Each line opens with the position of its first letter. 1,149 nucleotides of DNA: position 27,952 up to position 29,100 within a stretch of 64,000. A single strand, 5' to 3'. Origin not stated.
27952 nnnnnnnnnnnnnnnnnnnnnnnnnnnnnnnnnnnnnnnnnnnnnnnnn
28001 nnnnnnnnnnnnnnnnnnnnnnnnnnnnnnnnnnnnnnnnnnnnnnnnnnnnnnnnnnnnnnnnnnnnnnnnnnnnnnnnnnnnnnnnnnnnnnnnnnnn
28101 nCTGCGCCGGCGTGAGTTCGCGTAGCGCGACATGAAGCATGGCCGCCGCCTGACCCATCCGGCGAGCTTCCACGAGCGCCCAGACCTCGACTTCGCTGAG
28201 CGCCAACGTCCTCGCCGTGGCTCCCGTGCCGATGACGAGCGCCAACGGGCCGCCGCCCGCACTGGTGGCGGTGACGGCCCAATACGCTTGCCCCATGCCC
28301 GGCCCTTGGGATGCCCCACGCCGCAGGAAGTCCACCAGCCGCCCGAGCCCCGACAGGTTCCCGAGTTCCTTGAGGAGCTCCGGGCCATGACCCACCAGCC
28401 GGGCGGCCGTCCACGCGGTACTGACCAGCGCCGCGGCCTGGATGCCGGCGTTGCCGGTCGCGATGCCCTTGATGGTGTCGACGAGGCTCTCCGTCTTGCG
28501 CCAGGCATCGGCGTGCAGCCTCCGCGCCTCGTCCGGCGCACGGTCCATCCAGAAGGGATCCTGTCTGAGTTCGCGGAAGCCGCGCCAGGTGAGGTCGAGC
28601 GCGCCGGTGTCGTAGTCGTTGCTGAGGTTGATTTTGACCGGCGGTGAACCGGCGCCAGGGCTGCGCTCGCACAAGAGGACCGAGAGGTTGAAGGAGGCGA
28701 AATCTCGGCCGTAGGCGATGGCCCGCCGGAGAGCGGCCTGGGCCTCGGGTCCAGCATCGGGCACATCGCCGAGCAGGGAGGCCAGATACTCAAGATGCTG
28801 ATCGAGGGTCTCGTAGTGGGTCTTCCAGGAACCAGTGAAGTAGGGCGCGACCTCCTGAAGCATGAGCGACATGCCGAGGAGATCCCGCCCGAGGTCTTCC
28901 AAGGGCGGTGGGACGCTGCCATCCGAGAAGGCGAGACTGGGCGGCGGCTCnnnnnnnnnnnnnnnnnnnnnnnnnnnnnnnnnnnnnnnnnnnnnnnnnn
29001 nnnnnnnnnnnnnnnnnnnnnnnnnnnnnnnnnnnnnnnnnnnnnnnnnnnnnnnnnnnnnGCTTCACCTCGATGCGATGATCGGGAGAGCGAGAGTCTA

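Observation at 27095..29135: AHH-nuclease polymorphic-toxin-like gene translationally coupled to a putative immunity gene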

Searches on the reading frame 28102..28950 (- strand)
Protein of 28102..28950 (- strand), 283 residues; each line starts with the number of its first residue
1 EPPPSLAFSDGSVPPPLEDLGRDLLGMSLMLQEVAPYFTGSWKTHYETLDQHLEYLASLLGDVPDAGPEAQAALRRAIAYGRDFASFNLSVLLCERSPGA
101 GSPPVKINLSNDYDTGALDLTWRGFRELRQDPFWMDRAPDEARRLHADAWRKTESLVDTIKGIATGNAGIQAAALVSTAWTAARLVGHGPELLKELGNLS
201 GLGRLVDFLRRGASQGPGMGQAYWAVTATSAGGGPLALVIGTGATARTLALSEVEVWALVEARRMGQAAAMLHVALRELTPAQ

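Call 33: find_homologous_proteins(query=A3, max_evalue=0.001)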
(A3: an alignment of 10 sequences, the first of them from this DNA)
Query A3 (10 sequences) (271 aa, profile of the alignment): 17 proteins with E <= 0.001 among 8000 candidates.
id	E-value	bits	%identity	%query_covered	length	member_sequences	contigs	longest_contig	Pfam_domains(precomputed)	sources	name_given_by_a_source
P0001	2.1e-91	324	100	100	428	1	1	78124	PF14412.13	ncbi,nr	ncbi:MAG TPA: AHH domain-containing protein [Polyangia bacterium]|nr:AHH domain-containing protein [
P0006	2.8e-89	317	82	100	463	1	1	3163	PF14412.13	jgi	jgi:hypothetical protein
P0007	8.7e-89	315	82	100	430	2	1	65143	PF14412.13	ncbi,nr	ncbi:MAG TPA: AHH domain-containing protein [Polyangia bacterium]|nr:AHH domain-containing protein [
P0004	2.4e-87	310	85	100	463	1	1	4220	PF14412.13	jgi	jgi:hypothetical protein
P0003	1.3e-86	308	80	100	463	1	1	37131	PF14412.13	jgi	jgi:hypothetical protein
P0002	7.3e-86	306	87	100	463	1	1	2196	PF14412.13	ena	-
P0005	3.1e-85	303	78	100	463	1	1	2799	PF14412.13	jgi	jgi:hypothetical protein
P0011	1.3e-82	295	70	95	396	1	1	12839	PF14412.13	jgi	jgi:hypothetical protein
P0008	2.1e-81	291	82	95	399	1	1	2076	PF14412.13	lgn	-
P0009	3.7e-81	290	72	95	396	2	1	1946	PF14412.13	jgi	jgi:hypothetical protein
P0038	2.3e-56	209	24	94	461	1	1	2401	PF14414.13,PF12639.14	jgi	jgi:A nuclease of the HNH/ENDO VII superfamily with conserved WHH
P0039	6.8e-48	181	82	55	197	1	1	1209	-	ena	-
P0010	2.0e-46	176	80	40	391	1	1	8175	PF14412.13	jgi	jgi:hypothetical protein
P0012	5.9e-37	145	93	55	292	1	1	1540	PF14412.13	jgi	jgi:hypothetical protein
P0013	1.4e-24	105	84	48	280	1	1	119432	PF14412.13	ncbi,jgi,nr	ncbi:MAG TPA: AHH domain-containing protein [Polyangia bacterium]|jgi:hypothetical protein|nr:AHH do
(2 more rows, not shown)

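Call 44: find_encoding_contigs(protein=P0038, flank=6000, max_places=3)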
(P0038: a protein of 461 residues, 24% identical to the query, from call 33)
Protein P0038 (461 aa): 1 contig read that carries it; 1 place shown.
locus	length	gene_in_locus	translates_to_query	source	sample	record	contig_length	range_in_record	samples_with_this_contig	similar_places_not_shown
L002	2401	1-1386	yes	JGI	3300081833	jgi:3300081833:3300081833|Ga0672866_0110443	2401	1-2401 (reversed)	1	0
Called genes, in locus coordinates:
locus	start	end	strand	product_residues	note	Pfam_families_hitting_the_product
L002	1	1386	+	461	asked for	PF12639:Colicin-DNase, PF14414:WHH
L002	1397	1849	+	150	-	PF14567:SUKH_5 (faint), PF09346:SMI1_KNR4, PF14568:SUKH_6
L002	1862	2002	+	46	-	-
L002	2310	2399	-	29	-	?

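Call 50: search_protein_families(library=pfam, alignment_id=A5, max_evalue=1)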
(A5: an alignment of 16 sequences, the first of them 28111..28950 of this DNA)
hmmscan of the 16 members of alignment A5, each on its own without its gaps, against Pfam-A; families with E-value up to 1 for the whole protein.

A. member 1, window:28111-28950:- (280 aa): 0 families

B. families by the number of members that match (of 16 scanned): 1 family
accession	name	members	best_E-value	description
PF23514.1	YhiY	1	0.21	YhiY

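Call 51: search_solved_structures(query=A5, max_evalue=10)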
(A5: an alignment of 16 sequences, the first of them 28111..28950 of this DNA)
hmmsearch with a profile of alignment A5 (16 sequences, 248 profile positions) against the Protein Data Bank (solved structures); distinct sequences matched with E-value up to 10: 11.
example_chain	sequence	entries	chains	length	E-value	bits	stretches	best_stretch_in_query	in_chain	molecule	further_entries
6dlc_A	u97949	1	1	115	0.15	14.6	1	26-55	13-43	Designed protein DHD1:234_A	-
1j27_A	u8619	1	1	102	0.26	13.7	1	107-137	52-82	hypothetical protein TT1725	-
6j5t_G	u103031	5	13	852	0.3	13.5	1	28-85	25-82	Disease resistance RPP13-like protein 4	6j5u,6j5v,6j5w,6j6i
7vps_A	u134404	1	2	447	0.61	12.5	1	177-230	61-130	Importin subunit alpha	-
6ec0_A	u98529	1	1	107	0.66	12.4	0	24-49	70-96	Keratin 1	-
2mvg_A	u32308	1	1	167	0.72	12.3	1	187-235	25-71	Decorin-binding protein B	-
7vpt_A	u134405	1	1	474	0.72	12.3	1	177-230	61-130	C. glabrata importin alpha ARM domain - Upc2 NLS fusion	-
6e2j_A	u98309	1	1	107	0.98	11.9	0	24-49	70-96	Keratin, type II cytoskeletal 1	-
9is8_B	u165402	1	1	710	1.1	11.6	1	19-57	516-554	Potassium channel KAT3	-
7wm1_B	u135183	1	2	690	1.2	11.6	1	19-57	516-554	Potassium channel KAT3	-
7xuf_A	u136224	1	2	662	1.7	11.1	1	19-57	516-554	Potassium channel KAT3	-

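Call 52: predict_structure(alignment_id=A5)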
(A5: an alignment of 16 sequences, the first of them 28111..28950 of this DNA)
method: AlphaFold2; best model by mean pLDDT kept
length: 280 residues; sequences in the alignment: 16
mean_pLDDT: 66.4   pTM: 0.58
mean pLDDT of the five models: 66.4, 63.8, 63.4, 61.8, 58.6
residues with pLDDT >= 90: 45; 70-90: 79; 50-70: 86; < 50: 70
segments of 3 or more residues with pLDDT < 50: 1-7, 97-106, 164-189, 215-235, 241-245
pLDDT, mean of each block of 10 residues (from residue 1): 43 73 76 73 88 96 89 90 86 57 46 79 96 91 88 68 41 35 41 62 69 46 42 50 53 68 57 54
secondary structure, 60 per line:
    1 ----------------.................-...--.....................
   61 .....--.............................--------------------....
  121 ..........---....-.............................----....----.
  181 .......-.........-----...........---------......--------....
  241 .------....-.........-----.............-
elements in order: H17-33 H40-65 H68-96 H117-130 H134-137 H139-167 H172-175 H182-187 H189-197 H203-213 E223-228 E237-241 E248-251 H253-261 H267-279

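Call 82: fold_search(model_id=the predicted structure, library=pdb)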
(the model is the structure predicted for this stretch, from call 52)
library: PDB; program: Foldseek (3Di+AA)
matches with E <= 10: 440; with E <= 0.001: 0
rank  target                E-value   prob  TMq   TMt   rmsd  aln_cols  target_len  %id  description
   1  4u5a_A                1.8e-01  0.30  0.18  0.25  16.3       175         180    9  Sporozoite Protein for Cell Traversal (released 2014-12-24)
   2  9k82_A                2.4e-01  0.23  0.19  0.26  18.2       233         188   15  Cryo-EM structure of designed zinc-induced filament Fiber-n5-Zn1-HEHE-917 (released 2025-10-29)
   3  9uhd                  2.5e-01  0.35  0.21  0.28  29.1       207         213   11  Structure of FAM92A BAR domain (released 2025-07-16)
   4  4u5a_C                3.0e-01  0.21  0.18  0.25  15.9       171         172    8  Sporozoite Protein for Cell Traversal (released 2014-12-24)
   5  7uw9_g                3.0e-01  0.16  0.14  0.22  18.7       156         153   10  Citrus V-ATPase State 1, H in contact with subunit a (released 2022-07-06)
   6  7uw9_i                3.3e-01  0.14  0.13  0.20  20.3       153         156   14  Citrus V-ATPase State 1, H in contact with subunit a (released 2022-07-06)
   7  6e6a_A                3.5e-01  0.30  0.19  0.28  18.5       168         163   11  Triclinic crystal form of IncA G144A point mutant (released 2019-07-10)
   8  7pi6_C                4.5e-01  0.15  0.15  0.20  20.2       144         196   12  Trypanosoma brucei ISG65 bound to human complement C3d (released 2022-07-27)
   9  9cf8_0                4.5e-01  0.11  0.13  0.16  19.2       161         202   10  Cryo-EM structure of human kidney V-ATPase state 1 (released 2025-08-06)
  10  6o7u_j                4.7e-01  0.11  0.12  0.18  18.8       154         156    9  Saccharomyces cerevisiae V-ATPase Stv1-VO (released 2019-04-03)
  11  8s2p_BBB              5.0e-01  0.13  0.11  0.16  23.5       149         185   11  Crystal structure of Borrelia burgdorferi paralogous family 12 outer surface protein BBH37 (space group p21) (released 2025-03-05)
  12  7udj_H                5.5e-01  0.28  0.21  0.30  17.6       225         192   12  Crystal structure of designed helical repeat protein RPB_PEW3_R4 bound to PAWx4 peptide (released 2023-03-22)
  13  7pi6_A                5.5e-01  0.15  0.15  0.18  21.6       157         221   10  Trypanosoma brucei ISG65 bound to human complement C3d (released 2022-07-27)
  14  6vq6_g                5.8e-01  0.14  0.14  0.23  19.0       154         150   12  Mammalian V-ATPase from rat brain - composite model of rotational state 1 bound to ADP and SidK (built from focused re (released 2020-03-18)
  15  2q13                  6.1e-01  0.05  0.15  0.12  37.0       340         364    9  Crystal structure of BAR-PH domain of APPL1 (released 2007-08-14)
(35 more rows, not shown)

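Call 94: search_protein_families(library=ncbifam, proteins=[P0038], max_evalue=0.01)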
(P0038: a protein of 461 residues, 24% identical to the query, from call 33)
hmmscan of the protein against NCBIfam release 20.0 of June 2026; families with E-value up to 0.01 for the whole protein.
P0038 (461 aa): 1 family
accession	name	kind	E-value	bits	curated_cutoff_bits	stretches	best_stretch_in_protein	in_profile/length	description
NF033865.1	fusolisin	equivalog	0.0031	15.7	999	1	58-119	11-76/1006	fusolisin family autotransporter serine protease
